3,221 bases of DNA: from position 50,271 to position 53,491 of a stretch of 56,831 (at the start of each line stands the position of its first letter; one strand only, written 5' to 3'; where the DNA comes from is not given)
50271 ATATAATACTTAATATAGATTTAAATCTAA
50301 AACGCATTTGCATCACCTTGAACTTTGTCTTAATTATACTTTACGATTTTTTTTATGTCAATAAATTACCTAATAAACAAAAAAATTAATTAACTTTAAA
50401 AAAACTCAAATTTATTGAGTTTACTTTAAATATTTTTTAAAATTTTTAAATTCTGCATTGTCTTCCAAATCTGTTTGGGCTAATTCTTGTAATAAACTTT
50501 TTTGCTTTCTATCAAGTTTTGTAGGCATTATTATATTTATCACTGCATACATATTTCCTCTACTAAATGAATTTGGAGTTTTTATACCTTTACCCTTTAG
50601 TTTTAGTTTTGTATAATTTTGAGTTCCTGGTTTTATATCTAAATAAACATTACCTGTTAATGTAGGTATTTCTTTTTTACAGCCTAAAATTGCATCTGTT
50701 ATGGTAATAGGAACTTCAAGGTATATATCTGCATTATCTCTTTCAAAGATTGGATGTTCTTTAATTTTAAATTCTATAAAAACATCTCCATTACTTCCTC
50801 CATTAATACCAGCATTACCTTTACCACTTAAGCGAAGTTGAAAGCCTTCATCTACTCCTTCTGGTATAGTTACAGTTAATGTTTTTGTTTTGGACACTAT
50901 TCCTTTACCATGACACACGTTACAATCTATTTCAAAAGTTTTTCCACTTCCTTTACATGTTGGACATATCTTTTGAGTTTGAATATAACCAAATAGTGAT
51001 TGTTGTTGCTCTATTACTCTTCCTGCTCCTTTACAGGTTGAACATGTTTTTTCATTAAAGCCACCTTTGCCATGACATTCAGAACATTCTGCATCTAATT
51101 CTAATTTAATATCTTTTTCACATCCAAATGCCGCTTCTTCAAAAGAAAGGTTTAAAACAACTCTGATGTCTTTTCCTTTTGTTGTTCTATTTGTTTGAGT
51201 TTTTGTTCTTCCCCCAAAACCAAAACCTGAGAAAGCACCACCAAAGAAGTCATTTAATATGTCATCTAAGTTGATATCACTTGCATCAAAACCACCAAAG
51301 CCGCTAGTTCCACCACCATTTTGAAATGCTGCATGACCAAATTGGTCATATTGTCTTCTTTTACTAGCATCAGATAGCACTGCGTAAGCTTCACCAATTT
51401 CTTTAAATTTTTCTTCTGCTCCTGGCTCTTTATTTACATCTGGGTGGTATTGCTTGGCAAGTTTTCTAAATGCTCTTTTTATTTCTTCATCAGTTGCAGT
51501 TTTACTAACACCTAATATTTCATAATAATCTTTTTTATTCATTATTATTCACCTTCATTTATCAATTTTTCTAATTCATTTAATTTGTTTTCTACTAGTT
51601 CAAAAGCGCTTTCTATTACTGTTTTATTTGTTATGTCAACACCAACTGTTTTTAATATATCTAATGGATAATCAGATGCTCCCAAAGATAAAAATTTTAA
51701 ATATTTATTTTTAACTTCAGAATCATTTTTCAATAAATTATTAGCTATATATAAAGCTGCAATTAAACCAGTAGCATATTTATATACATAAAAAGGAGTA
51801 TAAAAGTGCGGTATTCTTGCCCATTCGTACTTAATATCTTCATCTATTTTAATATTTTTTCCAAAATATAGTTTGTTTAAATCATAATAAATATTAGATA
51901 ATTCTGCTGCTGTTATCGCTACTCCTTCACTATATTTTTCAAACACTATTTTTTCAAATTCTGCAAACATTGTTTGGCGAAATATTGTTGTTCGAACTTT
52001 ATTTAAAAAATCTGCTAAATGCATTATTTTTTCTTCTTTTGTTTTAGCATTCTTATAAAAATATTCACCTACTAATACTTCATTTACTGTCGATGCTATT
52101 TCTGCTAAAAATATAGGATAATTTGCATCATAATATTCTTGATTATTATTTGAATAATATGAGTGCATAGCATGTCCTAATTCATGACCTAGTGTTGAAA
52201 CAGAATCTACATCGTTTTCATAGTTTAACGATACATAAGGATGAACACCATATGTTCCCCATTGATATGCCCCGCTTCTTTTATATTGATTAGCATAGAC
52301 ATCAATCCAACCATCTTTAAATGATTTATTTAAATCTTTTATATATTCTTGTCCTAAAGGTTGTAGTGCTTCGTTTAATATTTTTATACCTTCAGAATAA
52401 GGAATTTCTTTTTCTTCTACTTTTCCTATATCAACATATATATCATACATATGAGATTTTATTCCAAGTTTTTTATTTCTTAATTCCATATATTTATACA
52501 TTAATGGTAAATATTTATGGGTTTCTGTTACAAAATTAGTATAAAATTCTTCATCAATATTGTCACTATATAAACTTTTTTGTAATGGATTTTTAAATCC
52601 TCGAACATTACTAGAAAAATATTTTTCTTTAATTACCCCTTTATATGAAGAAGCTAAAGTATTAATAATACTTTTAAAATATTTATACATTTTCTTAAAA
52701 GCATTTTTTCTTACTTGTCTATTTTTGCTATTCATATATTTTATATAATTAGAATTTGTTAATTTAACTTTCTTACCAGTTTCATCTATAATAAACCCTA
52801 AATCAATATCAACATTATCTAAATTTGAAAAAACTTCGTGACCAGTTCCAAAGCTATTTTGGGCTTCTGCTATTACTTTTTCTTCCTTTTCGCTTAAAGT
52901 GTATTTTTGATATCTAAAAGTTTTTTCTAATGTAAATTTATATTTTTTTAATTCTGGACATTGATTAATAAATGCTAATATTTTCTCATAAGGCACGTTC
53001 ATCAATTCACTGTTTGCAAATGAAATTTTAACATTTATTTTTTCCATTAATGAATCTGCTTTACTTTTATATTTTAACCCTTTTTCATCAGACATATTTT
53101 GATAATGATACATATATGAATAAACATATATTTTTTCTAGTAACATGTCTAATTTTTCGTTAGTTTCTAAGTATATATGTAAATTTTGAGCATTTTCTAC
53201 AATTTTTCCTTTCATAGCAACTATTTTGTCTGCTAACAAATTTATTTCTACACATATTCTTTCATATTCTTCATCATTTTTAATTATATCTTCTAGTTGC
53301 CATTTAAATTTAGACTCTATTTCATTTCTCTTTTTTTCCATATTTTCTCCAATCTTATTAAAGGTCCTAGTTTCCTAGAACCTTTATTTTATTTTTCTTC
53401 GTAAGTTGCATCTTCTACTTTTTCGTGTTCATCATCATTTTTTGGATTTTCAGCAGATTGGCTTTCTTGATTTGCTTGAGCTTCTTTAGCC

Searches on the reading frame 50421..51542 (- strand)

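Call 32: search_protein_families(library=pfam, proteins=[window:50421-51542:-], max_evalue=0.00001)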
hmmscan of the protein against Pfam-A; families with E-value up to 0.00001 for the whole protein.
window:50421-51542:- (373 aa): 3 families
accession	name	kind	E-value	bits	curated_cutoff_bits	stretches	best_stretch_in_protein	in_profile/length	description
PF01556.23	DnaJ_C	-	2.5e-47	161.2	26.6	1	126-340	1-152/152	DnaJ C terminal domain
PF00226.36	DnaJ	-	2.2e-29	101.8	27.8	1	5-66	1-63/63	DnaJ domain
PF00684.25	DnaJ_CXXCXGXG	-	6.2e-14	52.5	32.7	1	153-214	1-65/65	DnaJ central domain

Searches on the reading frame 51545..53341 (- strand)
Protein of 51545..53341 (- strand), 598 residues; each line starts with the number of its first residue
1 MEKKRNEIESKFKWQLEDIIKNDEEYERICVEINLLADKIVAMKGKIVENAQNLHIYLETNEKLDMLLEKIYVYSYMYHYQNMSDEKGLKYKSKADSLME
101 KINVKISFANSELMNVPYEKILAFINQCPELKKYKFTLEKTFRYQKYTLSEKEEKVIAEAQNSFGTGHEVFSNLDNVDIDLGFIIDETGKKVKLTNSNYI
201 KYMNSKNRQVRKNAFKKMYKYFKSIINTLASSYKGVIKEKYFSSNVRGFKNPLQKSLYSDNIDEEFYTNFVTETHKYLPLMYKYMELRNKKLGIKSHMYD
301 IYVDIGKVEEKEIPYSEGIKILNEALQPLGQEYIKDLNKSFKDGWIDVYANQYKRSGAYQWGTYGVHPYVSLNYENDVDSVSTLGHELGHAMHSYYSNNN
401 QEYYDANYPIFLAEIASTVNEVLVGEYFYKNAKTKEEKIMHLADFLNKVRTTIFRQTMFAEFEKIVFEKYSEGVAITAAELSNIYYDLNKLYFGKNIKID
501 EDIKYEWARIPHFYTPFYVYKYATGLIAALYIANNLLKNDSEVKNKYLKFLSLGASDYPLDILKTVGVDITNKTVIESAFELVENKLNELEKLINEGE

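Call 32: search_protein_families(library=pfam, proteins=[window:51545-53341:-], max_evalue=0.00001)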
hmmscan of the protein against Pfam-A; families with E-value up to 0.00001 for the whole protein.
window:51545-53341:- (598 aa): 2 families
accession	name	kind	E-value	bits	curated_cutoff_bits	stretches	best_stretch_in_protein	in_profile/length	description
PF01432.26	Peptidase_M3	-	3e-63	215.2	27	1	202-581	2-456/457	Peptidase family M3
PF08439.15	Peptidase_M3_N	-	5.5e-19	68.6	25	1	112-179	1-68/70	Oligopeptidase F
